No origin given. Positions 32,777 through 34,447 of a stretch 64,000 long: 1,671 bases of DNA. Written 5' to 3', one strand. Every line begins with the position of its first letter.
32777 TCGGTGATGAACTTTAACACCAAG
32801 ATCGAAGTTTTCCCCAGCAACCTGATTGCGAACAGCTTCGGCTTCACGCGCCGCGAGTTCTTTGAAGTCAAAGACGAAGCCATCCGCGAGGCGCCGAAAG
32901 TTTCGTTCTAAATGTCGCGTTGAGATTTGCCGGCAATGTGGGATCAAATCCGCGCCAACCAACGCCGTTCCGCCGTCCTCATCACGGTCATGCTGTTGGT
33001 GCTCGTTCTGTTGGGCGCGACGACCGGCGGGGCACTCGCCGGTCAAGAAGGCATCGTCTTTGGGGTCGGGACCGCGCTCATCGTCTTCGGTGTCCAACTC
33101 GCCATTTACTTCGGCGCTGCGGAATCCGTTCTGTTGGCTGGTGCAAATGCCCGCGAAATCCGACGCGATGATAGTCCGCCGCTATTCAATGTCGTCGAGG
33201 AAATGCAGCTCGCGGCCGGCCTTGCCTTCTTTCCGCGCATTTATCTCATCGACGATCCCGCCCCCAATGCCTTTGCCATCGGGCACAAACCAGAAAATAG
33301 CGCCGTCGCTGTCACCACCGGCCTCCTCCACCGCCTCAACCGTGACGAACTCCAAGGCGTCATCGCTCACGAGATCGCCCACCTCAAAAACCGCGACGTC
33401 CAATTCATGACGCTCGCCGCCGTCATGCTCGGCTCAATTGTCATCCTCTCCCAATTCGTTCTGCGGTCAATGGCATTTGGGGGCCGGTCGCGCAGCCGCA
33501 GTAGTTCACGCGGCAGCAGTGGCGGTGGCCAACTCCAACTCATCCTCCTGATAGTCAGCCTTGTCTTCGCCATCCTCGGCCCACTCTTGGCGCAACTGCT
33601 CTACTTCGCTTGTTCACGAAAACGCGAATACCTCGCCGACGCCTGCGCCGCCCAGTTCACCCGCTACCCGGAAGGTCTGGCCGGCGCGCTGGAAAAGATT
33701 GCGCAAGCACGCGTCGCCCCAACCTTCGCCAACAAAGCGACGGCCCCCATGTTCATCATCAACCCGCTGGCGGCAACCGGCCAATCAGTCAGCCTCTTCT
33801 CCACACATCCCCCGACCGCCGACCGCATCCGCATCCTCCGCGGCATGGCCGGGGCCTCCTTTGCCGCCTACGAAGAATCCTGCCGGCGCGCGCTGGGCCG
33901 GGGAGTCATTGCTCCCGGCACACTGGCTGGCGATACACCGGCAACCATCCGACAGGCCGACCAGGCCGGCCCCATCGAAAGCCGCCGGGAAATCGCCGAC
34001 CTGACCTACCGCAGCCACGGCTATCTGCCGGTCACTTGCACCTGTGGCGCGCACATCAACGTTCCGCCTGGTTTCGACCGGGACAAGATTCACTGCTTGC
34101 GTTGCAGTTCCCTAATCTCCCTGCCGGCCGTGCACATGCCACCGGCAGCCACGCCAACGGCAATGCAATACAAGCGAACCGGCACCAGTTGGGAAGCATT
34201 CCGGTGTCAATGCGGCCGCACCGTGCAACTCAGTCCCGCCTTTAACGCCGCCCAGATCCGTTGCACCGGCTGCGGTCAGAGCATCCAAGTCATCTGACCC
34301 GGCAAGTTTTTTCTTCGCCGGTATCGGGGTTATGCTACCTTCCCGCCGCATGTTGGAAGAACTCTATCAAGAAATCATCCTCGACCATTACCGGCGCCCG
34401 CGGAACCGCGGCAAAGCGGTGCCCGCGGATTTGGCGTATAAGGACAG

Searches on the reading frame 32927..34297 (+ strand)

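Call 8: search_protein_families(library=pfam, proteins=[window:32927-34297:+], max_evalue=0.001)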
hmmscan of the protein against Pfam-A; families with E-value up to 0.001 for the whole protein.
window:32927-34297:+ (456 aa): 2 families
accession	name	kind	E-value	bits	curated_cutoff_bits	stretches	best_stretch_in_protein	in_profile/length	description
PF01435.24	Peptidase_M48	-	8.4e-33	114.2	20.3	1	88-307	9-185/186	Peptidase family M48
PF05569.17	Peptidase_M56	-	0.00058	19.6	31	1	127-167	178-218/296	BlaR1 peptidase M56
